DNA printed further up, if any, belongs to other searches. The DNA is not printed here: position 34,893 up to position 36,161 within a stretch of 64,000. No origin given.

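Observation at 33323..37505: Five-gene ABC-2 exporter operon with two membrane-anchored accessory proteins, one ending in a double zinc ribbon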

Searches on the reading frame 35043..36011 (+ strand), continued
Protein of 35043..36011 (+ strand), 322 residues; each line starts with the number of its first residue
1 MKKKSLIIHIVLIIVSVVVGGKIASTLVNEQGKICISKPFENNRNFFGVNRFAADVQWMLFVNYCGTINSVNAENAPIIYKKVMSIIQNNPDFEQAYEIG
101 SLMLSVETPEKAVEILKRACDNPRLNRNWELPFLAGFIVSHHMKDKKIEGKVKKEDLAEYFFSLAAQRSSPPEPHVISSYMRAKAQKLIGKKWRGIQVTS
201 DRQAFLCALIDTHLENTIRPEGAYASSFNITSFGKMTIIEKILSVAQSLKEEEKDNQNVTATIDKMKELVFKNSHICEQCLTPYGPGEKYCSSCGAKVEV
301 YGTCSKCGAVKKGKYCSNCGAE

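Call 54: search_protein_families(library=pfam, proteins=[L080:3749-5824:+, L080:5821-6780:+, L080:6796-7767:+, L080:7770-8531:+, L080:8625-9437:+, L080:9434-10204:+, L080:10259-11959:+], max_evalue=0.01)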
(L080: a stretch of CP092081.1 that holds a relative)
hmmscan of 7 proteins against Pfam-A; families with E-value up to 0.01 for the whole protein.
L080:3749-5824:+ (691 aa): 9 families
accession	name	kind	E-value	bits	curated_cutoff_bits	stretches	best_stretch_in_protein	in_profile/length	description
PF04932.20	Wzy_C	-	6e-20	72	31.7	1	224-360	5-148/149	O-Antigen ligase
PF14559.12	TPR_19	-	1.8e-09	38.2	25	1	607-658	5-56/68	Tetratricopeptide repeat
PF13431.12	TPR_17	-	2.5e-06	27.7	24.4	0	533-560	2-29/34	Tetratricopeptide repeat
PF13414.12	TPR_11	-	0.00023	21.2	26.8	0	483-515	8-40/42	TPR repeat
PF17874.7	TPR_MalT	-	0.00033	20.5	45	1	567-666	88-203/336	MalT-like TPR region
PF07719.23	TPR_2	-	0.00047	20.5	27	0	573-590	15-32/34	Tetratricopeptide repeat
PF13428.12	TPR_14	-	0.0055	17.7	23.5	0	518-553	9-44/44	Tetratricopeptide repeat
PF12895.13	ANAPC3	-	0.0064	17.2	27.2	0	576-652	6-81/82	Anaphase-promoting complex, cyclosome, subunit 3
PF13432.12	TPR_16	-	0.009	16.9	32.7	0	522-593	9-65/65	Tetratricopeptide repeat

L080:5821-6780:+ (319 aa): 0 families

L080:6796-7767:+ (323 aa): 2 families
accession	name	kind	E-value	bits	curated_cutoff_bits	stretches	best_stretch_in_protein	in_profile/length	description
PF00005.33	ABC_tran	-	9.2e-29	101.2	25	1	26-167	1-136/137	ABC transporter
PF13304.12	AAA_21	-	1.9e-11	45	27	1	132-197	230-298/304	AAA domain, putative AbiEii toxin, Type IV TA system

L080:7770-8531:+ (253 aa): 4 families
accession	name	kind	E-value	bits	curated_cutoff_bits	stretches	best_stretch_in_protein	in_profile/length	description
PF12679.13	ABC2_membrane_2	-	2.1e-12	47.4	27.2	1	34-174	31-195/283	ABC-2 family transporter protein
PF12730.13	ABC2_membrane_4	-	1.1e-05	25.9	27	1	17-170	12-171/179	ABC-2 family transporter protein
PF01061.29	ABC2_membrane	-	0.00011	22.2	26.9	1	7-170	7-168/211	ABC-2 type transporter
PF12698.13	ABC2_membrane_3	-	0.00011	21.9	31.6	1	59-171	170-278/347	ABC-2 family transporter protein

L080:8625-9437:+ (270 aa): 1 family
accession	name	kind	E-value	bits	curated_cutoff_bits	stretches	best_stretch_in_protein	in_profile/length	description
PF01061.29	ABC2_membrane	-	2.5e-16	60.3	26.9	1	27-231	3-210/211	ABC-2 type transporter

L080:9434-10204:+ (256 aa): 3 families
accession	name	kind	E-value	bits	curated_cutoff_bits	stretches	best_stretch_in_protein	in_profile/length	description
PF00005.33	ABC_tran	-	3.7e-16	60.4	25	1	45-176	1-135/137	ABC transporter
PF13304.12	AAA_21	-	3.6e-05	24.4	27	0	144-176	232-267/304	AAA domain, putative AbiEii toxin, Type IV TA system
PF13604.12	AAA_30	-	0.0095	16.1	27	0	57-89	20-52/191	AAA domain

L080:10259-11959:+ (566 aa): 8 families
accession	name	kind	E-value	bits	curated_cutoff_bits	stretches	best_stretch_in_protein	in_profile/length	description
PF08241.18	Methyltransf_11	-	2.5e-18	66.9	21.2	2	87-167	1-85/95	Methyltransferase domain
PF13489.12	Methyltransf_23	-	5.1e-17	62.5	27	1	80-180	20-121/164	Methyltransferase domain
PF13649.12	Methyltransf_25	-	1.4e-12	48.5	27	1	86-167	1-91/97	Methyltransferase domain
PF08242.18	Methyltransf_12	-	1.7e-11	45.2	30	1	87-165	1-88/98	Methyltransferase domain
PF13847.12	Methyltransf_31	-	4.5e-07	30.1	27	1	85-158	6-92/145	Methyltransferase domain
PF07021.18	MetW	-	0.00013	22.1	21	1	78-120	8-53/193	Methionine biosynthesis protein MetW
PF05401.17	NodS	-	0.0014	18.9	24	1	84-180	45-150/201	Nodulation protein S (NodS)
PF13679.12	Methyltransf_32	-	0.0071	16.8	27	0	71-125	14-74/143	Methyltransferase domain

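Call 57: search_protein_families(library=pfam, proteins=[L083:5782-6678:+, P0157, P0119, P0146, L057:3152-4432:+, L057:2192-3142:+, P0214, L083:5014-5781:+], max_evalue=0.1)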
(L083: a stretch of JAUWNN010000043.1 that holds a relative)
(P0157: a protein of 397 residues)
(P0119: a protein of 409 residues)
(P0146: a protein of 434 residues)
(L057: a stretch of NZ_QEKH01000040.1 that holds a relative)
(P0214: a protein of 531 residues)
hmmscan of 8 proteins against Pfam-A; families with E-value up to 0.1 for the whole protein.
L083:5782-6678:+ (298 aa): 1 family
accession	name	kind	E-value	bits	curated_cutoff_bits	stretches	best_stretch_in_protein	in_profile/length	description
PF13432.12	TPR_16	-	0.00056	20.7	32.7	0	125-179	4-57/65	Tetratricopeptide repeat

P0157 (397 aa): 0 families

P0119 (409 aa): 0 families

P0146 (434 aa): 1 family
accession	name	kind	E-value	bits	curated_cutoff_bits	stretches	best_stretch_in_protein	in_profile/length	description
PF22620.2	OYE-like_second_a-b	-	0.041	14.4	25.5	0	241-300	52-113/128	OYE-like second alpha/beta domain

L057:3152-4432:+ (426 aa): 0 families

L057:2192-3142:+ (316 aa): 7 families
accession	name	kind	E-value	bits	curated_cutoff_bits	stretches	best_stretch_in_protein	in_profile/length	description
PF12773.13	DZR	-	2.1e-05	25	27.3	1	266-310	1-45/45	Double zinc ribbon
PF08238.18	Sel1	-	5e-05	24.1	30.7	0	104-121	17-34/36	Sel1 repeat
PF13240.11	Zn_Ribbon_1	-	5.9e-05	23.2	25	2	266-286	2-22/23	zinc-ribbon domain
PF11682.14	Zn_ribbon_11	-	0.0054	16.8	24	0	265-286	7-27/37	Probable zinc-ribbon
PF17032.10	Zn_ribbon_15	-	0.019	16.2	28.9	0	292-310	54-73/73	zinc-ribbon family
PF18912.6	DZR_2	-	0.071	13.4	27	0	260-296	18-55/56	Double zinc ribbon domain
PF07191.17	Zn_ribbon_6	-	0.099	13.1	25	0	268-306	5-45/67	Double zinc ribbon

P0214 (531 aa): 0 families

L083:5014-5781:+ (255 aa): 5 families
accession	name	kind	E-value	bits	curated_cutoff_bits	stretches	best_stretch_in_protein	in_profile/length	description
PF12679.13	ABC2_membrane_2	-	9.5e-18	64.9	27.2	1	8-254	3-282/283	ABC-2 family transporter protein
PF12698.13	ABC2_membrane_3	-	1.4e-07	31.4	31.6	1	45-239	154-342/347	ABC-2 family transporter protein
PF12730.13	ABC2_membrane_4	-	4.3e-07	30.5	27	1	22-168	19-171/179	ABC-2 family transporter protein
PF13346.12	ABC2_membrane_5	-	0.00095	19.2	25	1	57-175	37-155/205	ABC-2 family transporter protein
PF01061.29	ABC2_membrane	-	0.0016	18.5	26.9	1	12-173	10-169/211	ABC-2 type transporter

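Call 58: list_cluster_members(proteins=[P0214, window:35043-36011:+, P0157])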
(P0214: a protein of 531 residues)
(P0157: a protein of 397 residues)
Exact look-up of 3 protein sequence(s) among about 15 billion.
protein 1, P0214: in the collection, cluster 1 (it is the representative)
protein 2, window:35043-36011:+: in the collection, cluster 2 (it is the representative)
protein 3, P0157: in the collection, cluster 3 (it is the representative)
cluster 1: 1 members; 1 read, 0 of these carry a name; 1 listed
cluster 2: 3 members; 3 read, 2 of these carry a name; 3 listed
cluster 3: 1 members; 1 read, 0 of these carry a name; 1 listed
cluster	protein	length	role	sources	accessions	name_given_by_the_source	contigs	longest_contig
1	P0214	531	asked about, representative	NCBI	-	-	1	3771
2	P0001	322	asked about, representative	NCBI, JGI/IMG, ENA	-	-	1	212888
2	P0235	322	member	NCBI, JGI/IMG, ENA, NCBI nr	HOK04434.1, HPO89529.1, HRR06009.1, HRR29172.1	MAG TPA: zinc ribbon domain-containing protein [Victivallales bacterium] | zinc ribbon domain-containing protein [Victivallales bacterium]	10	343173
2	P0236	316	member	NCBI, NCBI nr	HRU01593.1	MAG TPA: zinc ribbon domain-containing protein, partial [Victivallales bacterium] | zinc ribbon domain-containing protein [Victivallales bacterium]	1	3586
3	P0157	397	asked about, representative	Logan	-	-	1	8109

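Call 59: find_encoding_contigs(protein=P0214, flank=4000, max_places=2)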
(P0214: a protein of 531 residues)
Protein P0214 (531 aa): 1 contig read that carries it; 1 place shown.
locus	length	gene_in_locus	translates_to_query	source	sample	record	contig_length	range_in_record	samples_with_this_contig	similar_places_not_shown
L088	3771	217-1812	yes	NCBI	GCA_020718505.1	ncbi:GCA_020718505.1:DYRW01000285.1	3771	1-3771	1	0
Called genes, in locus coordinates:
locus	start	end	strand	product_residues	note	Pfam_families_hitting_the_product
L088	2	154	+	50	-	?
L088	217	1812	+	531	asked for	-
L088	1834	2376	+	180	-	PF08797:HIRAN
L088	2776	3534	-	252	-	-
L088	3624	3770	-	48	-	?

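Call 60: search_solved_structures(query=A3, max_evalue=10, show_alignments=2)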
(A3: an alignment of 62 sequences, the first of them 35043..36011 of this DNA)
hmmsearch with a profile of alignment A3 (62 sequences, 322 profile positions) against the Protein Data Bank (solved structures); distinct sequences matched with E-value up to 10: 33.
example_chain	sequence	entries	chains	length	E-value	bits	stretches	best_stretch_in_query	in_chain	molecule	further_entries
9sfa_A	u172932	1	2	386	0.049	16.2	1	239-295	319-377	Putative regulatory protein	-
6ml8_B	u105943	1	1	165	0.11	15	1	187-289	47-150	Hemagglutinin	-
6xr2_A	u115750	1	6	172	0.19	14.2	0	103-167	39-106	dTor_3x57R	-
2lzn_A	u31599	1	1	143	0.26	13.8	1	162-265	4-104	DNA primase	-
1ru7_B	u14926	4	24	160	0.36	13.3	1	187-289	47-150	hemagglutinin | Hemagglutinin HA2 chain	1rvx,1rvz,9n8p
9vh4_B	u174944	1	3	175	0.41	13.2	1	187-289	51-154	Hemagglutinin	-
5vli_B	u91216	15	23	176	0.42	13.1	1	187-289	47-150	Hemagglutinin | Hemagglutinin HA2 chain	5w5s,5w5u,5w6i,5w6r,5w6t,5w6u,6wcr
2h0d_A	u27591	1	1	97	0.57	12.7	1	271-295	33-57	B lymphoma Mo-MLV insertion region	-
1ruz_I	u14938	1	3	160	0.59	12.6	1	189-289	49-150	hemagglutinin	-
8grm_M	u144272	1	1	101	0.61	12.6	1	271-295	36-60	COMMD3 protein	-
7nd1_H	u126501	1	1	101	0.62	12.6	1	271-295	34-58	Polycomb complex protein BMI-1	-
2ckl_A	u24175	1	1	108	0.69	12.4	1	271-295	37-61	POLYCOMB GROUP RING FINGER PROTEIN 4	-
4r8p_K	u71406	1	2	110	0.71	12.4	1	271-295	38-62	Polycomb complex protein BMI-1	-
7x6o_B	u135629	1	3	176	0.71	12.4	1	186-289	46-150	Hemagglutinin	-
1jsm_B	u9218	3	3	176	0.74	12.3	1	182-289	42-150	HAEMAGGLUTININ (HA2 CHAIN)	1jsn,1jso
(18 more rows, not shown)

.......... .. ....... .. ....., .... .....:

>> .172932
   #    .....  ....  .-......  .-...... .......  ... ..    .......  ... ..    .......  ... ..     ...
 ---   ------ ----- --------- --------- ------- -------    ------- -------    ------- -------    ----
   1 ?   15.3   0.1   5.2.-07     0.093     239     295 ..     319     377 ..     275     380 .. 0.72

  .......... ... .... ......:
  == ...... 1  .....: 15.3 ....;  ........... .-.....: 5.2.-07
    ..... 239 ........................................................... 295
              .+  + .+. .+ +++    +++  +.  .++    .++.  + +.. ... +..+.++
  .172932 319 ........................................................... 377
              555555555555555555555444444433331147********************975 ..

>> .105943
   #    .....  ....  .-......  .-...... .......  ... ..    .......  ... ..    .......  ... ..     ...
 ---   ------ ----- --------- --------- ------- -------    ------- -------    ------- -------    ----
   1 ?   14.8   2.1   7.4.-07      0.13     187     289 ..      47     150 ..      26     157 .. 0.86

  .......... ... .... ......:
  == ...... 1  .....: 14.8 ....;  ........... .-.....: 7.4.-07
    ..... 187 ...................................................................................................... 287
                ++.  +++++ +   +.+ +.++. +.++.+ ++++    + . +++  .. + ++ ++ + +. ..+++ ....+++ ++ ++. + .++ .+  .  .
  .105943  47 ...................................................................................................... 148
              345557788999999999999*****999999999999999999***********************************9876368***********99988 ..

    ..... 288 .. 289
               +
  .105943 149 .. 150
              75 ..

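Call 85: search_protein_families(library=ncbifam, proteins=[L080:5821-6780:+, L083:5782-6678:+, L080:7770-8531:+, L083:5014-5781:+, P0218, P0179, L080:2296-2823:+, L083:6751-7290:+], max_evalue=0.1)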
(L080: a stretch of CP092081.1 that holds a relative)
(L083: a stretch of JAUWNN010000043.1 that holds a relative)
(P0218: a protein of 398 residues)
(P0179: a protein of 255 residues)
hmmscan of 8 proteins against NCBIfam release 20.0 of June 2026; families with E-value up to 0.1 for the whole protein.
L080:5821-6780:+ (319 aa): 0 families

L083:5782-6678:+ (298 aa): 1 family
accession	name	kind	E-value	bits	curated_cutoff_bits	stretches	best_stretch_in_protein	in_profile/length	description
TIGR02917.1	PEP_TPR_lipo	equivalog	0.014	13.3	312.2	1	134-248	277-392/899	XrtA/PEP-CTERM system TPR-repeat protein PrsT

L080:7770-8531:+ (253 aa): 4 families
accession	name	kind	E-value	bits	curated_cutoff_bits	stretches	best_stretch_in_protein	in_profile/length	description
NF033858.1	ABC2_perm_RbbA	equivalog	1.9e-08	32.7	1050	1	49-168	712-828/909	ribosome-associated ATPase/putative transporter RbbA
NF041647.1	ABC_perm_CPBP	equivalog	6.9e-05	21.8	435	1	65-157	205-302/636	ABC transporter permease subunit/CPBP intramembrane protease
NF047564.1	PSM_export_PmtD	equivalog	0.011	15.4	220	1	29-173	26-171/242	phenol-soluble modulin export ABC transporter permease subunit PmtD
NF038293.1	permease_SagH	equivalog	0.013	14.3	450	1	61-157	186-281/370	SagH family ABC transporter permease subunit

L083:5014-5781:+ (255 aa): 1 family
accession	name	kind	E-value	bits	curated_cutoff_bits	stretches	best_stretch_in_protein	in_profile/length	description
NF033858.1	ABC2_perm_RbbA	equivalog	8e-05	20.7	1050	1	49-251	710-905/909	ribosome-associated ATPase/putative transporter RbbA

P0218 (398 aa): 0 families

P0179 (255 aa): 0 families

L080:2296-2823:+ (175 aa): 13 families
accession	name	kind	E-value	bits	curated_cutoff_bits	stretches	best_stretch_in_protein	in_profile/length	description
NF041775.1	typeIV_PilA_Myxo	equivalog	3.1e-28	99.2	400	1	5-146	8-143/214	type IV pilin protein PilA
TIGR01710.1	typeII_sec_gspG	equivalog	6.3e-10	39.2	88.85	1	9-55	2-48/134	type II secretion system major pseudopilin GspG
TIGR01708.2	typeII_sec_gspH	equivalog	4.7e-09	36.5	80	1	7-68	1-58/169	type II secretion system minor pseudopilin GspH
NF007862.0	PRK10574.1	equivalog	7.1e-09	35.9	138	1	6-40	3-37/145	prepilin peptidase-dependent pilin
TIGR02532.1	IV_pilin_GFxxxE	domain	1.2e-08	34.4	16.3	1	7-30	1-24/24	prepilin-type N-terminal cleavage/methylation domain-containing protein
NF040999.1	pilin_ComGC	equivalog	1.1e-06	28.7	75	1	8-40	2-34/84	competence type IV pilus major pilin ComGC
NF007800.0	PRK10506.1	equivalog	1.1e-05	25.4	158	1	5-44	6-45/163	prepilin peptidase-dependent protein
TIGR02596.1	TIGR02596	subfamily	3.9e-05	23.8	70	1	10-51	1-43/196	Verru_Chthon cassette protein D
NF041013.1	T4P_ComGE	equivalog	0.00043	20.3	49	1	8-58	4-52/83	competence type IV pilus minor pilin ComGE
NF038303.1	EPS_HpsB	equivalog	0.019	14.9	150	1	7-43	2-38/211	hormogonium polysaccharide secretion pseudopilin HpsB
TIGR02523.1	type_IV_pilV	equivalog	0.025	15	52.2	1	7-50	1-47/139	type IV pilus modification protein PilV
NF040982.1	ComGD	equivalog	0.04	14.3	70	1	7-31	1-25/139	competence type IV pilus minor pilin ComGD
TIGR00698.1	TIGR00698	subfamily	0.052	12.8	232.6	1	16-56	154-194/335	YeiH family putative sulfate export transporter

L083:6751-7290:+ (179 aa): 14 families
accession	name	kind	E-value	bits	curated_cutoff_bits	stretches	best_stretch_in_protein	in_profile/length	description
TIGR01710.1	typeII_sec_gspG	equivalog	2.1e-11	44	88.85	1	5-64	1-60/134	type II secretion system major pseudopilin GspG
NF040999.1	pilin_ComGC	equivalog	4.7e-11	42.7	75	1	4-63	1-60/84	competence type IV pilus major pilin ComGC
NF041775.1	typeIV_PilA_Myxo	equivalog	8.1e-10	39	400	1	4-65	10-71/214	type IV pilin protein PilA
TIGR01708.2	typeII_sec_gspH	equivalog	8.8e-08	32.3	80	1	4-40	1-37/169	type II secretion system minor pseudopilin GspH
TIGR02532.1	IV_pilin_GFxxxE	domain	3.2e-07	29.9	16.3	1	5-26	2-23/24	prepilin-type N-terminal cleavage/methylation domain-containing protein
NF007862.0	PRK10574.1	equivalog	3.7e-07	30.4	138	1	1-62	1-62/145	prepilin peptidase-dependent pilin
NF041013.1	T4P_ComGE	equivalog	2.2e-05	24.5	49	1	5-45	4-44/83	competence type IV pilus minor pilin ComGE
TIGR02596.1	TIGR02596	subfamily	4.8e-05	23.5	70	1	7-42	1-36/196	Verru_Chthon cassette protein D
NF038303.1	EPS_HpsB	equivalog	0.00039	20.5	150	1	3-48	1-45/211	hormogonium polysaccharide secretion pseudopilin HpsB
NF007800.0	PRK10506.1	equivalog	0.00072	19.4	158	1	1-41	5-45/163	prepilin peptidase-dependent protein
NF040982.1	ComGD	equivalog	0.0024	18.3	70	1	4-50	1-51/139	competence type IV pilus minor pilin ComGD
NF041002.1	pilin_ComGF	equivalog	0.0068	16.6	80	1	4-38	1-35/139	competence type IV pilus minor pilin ComGF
TIGR02599.1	TIGR02599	subfamily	0.02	14.1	256.5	1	6-37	1-32/361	Verru_Chthon cassette protein C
NF038304.1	EPS_HpsC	equivalog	0.092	12.3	200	0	2-23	18-38/318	hormogonium polysaccharide secretion pseudopilin HpsC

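Call 86: find_encoding_contigs(protein=P0231, flank=8000, max_places=2)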
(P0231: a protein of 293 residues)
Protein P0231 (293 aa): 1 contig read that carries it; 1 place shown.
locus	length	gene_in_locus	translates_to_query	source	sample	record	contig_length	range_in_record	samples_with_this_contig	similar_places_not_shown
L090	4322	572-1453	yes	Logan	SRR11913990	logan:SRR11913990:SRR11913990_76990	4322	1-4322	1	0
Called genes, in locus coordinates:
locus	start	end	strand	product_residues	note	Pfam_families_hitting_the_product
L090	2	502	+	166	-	?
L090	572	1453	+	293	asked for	-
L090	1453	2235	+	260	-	PF12679:ABC2_membrane_2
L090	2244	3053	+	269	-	-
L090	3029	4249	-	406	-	PF01757:Acyl_transf_3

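Call 89: find_encoding_contigs(protein=P0199, flank=9000, max_places=2)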
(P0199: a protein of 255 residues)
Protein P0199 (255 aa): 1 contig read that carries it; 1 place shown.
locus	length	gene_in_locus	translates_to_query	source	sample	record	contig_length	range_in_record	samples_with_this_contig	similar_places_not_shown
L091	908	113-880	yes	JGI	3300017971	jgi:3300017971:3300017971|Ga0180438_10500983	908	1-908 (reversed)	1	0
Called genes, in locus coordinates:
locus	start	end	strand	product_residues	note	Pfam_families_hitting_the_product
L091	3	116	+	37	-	?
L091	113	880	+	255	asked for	-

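Call 90: find_encoding_contigs(protein=P0218, flank=9000, max_places=2)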
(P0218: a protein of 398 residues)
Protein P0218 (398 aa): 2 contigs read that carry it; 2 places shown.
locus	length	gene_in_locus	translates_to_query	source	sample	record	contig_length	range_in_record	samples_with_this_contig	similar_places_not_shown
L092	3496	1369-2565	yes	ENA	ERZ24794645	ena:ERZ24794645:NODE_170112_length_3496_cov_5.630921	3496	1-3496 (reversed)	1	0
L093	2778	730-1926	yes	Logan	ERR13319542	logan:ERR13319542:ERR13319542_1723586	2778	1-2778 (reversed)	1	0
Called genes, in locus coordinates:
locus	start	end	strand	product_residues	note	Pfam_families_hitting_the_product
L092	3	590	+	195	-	?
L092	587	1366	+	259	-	PF12679:ABC2_membrane_2, PF12730:ABC2_membrane_4 (weak), PF12698:ABC2_membrane_3 (weak)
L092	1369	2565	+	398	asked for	PF13428:TPR_14 (faint)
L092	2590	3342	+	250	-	PF00005:ABC_tran, PF13304:AAA_21 (weak)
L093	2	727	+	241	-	?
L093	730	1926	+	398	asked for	PF13428:TPR_14 (faint)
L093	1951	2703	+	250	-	PF00005:ABC_tran, PF13304:AAA_21 (weak)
